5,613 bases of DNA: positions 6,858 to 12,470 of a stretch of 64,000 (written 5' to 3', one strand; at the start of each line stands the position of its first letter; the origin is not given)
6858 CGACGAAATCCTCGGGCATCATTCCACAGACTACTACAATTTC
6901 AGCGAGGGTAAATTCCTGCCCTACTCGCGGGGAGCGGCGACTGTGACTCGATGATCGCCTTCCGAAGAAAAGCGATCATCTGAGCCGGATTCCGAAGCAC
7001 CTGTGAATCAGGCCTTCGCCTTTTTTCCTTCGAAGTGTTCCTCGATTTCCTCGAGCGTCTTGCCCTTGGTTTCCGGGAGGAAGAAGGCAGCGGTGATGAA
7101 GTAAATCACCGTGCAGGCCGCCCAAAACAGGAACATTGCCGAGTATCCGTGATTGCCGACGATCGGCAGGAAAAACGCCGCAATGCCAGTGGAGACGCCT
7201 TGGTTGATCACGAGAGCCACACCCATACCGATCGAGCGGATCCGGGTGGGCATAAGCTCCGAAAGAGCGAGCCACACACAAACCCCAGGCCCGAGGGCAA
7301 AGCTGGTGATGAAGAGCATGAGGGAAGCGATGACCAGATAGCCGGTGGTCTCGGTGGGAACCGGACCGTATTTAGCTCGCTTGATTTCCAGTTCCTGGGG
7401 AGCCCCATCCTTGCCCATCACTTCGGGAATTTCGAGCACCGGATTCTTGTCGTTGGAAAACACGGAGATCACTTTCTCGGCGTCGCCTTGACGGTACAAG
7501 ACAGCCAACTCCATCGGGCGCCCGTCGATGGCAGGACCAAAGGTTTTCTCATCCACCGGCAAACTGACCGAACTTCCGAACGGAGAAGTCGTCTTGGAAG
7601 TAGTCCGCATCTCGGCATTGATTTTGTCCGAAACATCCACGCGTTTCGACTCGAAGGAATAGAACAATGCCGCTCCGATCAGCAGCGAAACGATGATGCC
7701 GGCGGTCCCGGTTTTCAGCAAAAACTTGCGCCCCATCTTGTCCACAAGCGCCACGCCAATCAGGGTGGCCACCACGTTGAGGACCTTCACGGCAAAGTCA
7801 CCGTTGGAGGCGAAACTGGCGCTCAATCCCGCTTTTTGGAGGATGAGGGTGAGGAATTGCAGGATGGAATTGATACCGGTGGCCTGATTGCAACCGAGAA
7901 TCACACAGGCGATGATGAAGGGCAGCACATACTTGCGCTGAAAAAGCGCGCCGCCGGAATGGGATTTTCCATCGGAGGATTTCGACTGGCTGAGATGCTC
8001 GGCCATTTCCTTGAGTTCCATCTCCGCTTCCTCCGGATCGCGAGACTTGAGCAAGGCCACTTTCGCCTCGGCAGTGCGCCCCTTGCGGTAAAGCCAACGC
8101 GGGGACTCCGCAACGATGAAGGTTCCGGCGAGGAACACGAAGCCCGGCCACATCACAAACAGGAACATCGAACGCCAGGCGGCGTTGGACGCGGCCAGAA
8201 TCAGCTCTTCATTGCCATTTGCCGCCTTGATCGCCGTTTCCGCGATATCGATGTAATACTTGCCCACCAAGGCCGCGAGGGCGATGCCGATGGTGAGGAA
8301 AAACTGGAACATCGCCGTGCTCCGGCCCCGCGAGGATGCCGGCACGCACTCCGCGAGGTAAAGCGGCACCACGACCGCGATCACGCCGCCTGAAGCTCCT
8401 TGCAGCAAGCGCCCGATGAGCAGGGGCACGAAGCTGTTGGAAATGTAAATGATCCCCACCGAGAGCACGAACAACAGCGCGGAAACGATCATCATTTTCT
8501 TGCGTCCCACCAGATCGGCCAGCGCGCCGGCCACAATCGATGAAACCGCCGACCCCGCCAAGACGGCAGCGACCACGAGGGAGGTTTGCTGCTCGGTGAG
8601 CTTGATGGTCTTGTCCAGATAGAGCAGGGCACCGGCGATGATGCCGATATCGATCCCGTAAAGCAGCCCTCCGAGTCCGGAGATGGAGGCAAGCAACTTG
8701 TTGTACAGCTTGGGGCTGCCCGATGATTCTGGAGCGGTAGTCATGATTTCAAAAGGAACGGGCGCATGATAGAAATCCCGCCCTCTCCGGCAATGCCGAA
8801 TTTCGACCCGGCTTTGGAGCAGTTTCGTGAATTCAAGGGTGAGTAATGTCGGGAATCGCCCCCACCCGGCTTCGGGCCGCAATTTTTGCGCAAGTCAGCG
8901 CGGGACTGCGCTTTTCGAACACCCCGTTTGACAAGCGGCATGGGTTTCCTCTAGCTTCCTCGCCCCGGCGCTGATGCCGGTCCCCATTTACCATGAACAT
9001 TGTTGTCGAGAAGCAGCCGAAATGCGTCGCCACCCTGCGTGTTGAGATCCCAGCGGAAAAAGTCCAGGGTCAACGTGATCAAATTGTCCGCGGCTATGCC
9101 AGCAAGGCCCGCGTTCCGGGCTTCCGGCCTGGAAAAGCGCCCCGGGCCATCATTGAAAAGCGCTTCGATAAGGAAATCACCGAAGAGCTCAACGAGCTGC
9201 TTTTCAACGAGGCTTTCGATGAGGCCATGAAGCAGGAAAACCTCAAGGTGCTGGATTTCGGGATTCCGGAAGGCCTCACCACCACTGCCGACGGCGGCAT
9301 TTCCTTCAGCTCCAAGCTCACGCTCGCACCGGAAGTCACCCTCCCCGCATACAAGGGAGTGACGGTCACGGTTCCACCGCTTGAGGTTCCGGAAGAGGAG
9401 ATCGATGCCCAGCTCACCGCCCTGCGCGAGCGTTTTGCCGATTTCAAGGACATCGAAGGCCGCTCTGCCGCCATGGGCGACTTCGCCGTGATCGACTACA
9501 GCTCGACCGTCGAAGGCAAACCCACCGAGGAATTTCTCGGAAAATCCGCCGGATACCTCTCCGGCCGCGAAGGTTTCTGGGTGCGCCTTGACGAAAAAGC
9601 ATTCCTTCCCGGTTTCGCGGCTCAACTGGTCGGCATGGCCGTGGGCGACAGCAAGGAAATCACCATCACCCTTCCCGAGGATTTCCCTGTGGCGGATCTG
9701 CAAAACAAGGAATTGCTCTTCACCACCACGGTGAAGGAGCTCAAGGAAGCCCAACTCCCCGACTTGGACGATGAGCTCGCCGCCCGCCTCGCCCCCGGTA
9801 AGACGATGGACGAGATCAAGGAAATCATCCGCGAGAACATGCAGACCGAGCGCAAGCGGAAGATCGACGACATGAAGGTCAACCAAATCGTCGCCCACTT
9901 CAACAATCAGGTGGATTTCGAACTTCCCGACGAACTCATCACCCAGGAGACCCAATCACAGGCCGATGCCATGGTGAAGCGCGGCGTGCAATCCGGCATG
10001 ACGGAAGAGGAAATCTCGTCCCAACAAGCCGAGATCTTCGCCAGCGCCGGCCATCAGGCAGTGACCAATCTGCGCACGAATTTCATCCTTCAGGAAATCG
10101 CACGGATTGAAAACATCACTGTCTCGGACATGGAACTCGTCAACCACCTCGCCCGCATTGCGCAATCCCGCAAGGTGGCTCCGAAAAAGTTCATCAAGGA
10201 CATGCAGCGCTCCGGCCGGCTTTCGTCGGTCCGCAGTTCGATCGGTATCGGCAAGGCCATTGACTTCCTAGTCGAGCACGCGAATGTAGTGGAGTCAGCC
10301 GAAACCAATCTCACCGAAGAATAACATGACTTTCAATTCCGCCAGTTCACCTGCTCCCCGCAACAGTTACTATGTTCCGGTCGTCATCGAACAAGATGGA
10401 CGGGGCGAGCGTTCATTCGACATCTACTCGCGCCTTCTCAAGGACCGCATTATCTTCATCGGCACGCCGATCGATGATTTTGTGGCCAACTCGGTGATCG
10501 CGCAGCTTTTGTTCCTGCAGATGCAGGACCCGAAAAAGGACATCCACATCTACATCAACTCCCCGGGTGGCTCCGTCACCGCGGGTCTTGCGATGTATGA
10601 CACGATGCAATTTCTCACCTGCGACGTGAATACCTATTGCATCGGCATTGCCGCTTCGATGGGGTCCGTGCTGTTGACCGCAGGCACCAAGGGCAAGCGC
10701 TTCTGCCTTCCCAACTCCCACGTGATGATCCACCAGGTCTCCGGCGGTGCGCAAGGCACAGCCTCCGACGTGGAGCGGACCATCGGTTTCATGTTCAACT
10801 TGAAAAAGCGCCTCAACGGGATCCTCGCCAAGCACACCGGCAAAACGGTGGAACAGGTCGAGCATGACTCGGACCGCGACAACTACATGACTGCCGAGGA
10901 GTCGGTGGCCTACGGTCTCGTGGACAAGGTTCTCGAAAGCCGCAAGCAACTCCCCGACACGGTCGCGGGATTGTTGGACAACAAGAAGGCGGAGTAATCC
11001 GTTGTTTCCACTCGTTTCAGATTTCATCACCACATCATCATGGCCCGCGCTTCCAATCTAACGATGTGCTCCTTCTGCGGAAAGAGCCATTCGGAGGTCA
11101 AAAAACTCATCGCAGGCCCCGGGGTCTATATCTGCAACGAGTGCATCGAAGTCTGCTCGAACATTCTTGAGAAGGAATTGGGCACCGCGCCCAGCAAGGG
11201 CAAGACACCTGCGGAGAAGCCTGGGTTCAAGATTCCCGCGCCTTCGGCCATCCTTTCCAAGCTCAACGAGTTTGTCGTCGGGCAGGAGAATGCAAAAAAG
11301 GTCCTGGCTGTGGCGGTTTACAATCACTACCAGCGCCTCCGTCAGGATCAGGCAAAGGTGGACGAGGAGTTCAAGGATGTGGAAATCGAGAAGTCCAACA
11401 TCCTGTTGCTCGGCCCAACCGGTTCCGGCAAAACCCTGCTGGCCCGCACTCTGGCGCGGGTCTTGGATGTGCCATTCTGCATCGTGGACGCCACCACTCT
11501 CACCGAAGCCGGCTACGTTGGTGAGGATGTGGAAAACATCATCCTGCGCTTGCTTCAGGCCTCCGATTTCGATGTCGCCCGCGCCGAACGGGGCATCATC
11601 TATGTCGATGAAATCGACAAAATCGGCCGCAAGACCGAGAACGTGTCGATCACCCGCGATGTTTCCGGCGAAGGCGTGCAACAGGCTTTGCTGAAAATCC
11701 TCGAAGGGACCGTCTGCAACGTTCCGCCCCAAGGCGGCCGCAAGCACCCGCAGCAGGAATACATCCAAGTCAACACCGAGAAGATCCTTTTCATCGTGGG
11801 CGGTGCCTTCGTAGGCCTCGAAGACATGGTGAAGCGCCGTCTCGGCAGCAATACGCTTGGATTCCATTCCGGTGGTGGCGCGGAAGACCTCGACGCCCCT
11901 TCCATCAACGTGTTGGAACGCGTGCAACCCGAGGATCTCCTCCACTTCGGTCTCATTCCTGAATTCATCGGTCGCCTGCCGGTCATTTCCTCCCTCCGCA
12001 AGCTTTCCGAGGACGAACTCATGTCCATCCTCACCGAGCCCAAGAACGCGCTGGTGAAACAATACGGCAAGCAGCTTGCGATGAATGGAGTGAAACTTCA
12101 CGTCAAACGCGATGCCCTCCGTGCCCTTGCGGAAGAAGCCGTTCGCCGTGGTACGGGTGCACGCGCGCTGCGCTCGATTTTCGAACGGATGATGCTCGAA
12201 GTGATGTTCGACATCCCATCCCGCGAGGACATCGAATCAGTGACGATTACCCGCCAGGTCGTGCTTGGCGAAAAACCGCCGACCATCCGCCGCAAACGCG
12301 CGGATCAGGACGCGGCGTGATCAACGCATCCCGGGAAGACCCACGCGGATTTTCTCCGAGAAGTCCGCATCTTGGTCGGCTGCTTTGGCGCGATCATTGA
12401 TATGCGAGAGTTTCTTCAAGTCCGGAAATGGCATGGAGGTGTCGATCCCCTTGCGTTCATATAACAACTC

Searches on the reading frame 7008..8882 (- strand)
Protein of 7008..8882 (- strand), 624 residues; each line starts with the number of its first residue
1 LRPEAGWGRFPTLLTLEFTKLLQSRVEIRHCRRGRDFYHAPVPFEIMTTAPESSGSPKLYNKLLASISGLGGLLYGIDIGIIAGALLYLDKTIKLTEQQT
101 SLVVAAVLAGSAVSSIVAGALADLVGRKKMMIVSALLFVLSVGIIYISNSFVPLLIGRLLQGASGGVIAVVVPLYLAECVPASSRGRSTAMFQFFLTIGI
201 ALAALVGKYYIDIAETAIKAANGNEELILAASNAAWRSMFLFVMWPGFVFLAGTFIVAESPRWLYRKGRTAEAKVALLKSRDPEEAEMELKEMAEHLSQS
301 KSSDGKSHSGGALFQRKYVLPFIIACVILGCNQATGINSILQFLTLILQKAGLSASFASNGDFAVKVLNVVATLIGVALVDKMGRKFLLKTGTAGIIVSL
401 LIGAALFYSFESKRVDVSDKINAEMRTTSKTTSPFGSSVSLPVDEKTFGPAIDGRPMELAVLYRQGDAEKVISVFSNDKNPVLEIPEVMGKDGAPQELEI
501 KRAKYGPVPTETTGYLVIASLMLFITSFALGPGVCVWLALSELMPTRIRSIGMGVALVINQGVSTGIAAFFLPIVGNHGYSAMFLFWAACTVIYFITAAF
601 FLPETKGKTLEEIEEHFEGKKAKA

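Call 16: search_protein_families(library=pfam, proteins=[window:7008-8882:-], max_evalue=0.001)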
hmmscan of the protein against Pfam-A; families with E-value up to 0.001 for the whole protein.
window:7008-8882:- (624 aa): 4 families
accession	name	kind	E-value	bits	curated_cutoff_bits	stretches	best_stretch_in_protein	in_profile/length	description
PF00083.30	Sugar_tr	-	8e-88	295.7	22.3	2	68-409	5-342/452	Sugar (and other) transporter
PF07690.21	MFS_1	-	2.8e-32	112.5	33.4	1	70-406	3-288/347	Major Facilitator Superfamily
PF03137.26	OATP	-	1.5e-07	30.6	25.8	1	153-561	135-505/545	Organic Anion Transporter Polypeptide (OATP) family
PF12832.13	MFS_1_like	-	0.0002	21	25.2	0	86-216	236-367/373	MFS_1 like family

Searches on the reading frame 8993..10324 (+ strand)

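Call 16: search_protein_families(library=pfam, proteins=[window:8993-10324:+], max_evalue=0.001)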
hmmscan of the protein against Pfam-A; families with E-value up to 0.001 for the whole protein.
window:8993-10324:+ (443 aa): 3 families
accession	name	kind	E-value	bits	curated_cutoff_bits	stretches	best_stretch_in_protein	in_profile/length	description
PF05697.18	Trigger_N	-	2.7e-35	122.2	22.2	1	1-143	1-143/144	Bacterial trigger factor protein (TF)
PF05698.19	Trigger_C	-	4.1e-27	95.6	22.7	1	271-428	1-162/162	Bacterial trigger factor protein (TF) C-terminus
PF00254.34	FKBP_C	-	4e-08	33.9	21.1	1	158-247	4-93/94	FKBP-type peptidyl-prolyl cis-trans isomerase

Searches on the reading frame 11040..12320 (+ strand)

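Call 16: search_protein_families(library=pfam, proteins=[window:11040-12320:+], max_evalue=0.001)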
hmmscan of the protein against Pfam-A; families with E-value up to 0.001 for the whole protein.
window:11040-12320:+ (426 aa): 11 families
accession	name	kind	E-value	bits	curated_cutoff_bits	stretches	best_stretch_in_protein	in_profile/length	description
PF07724.20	AAA_2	-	3.6e-32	112.1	27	1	117-316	2-166/166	AAA domain (Cdc48 subfamily)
PF06689.19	zf-C4_ClpX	-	6.8e-19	67.9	27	1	10-44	3-38/39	ClpX C4-type zinc finger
PF00004.35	AAA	-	1e-15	58.8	21.2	1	121-226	1-97/131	ATPase family associated with various cellular activities (AAA)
PF10431.15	ClpB_D2-small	-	8e-10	39.1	21.9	1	322-400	1-75/81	C-terminal, D2-small domain, of ClpB protein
PF07728.20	AAA_5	-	4.4e-06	27.2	22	1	120-199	1-82/139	AAA domain (dynein-related subfamily)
PF01078.27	Mg_chelatase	-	5.6e-06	26.3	20.3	0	119-142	23-46/207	Magnesium chelatase, subunit ChlI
PF13401.12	AAA_22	-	0.0001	23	27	0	118-160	5-50/130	AAA domain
PF05496.18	RuvB_N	-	0.00031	21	27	0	75-202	6-103/159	Holliday junction DNA helicase RuvB P-loop domain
PF00493.29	MCM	-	0.00031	20.4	23.3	1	71-200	18-138/224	MCM P-loop domain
PF00158.32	Sigma54_activat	-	0.00048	20.3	20.2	0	105-140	9-44/168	Sigma-54 interaction domain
PF13191.12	AAA_16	-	0.00089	20.2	32.6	0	105-142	10-48/167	AAA ATPase domain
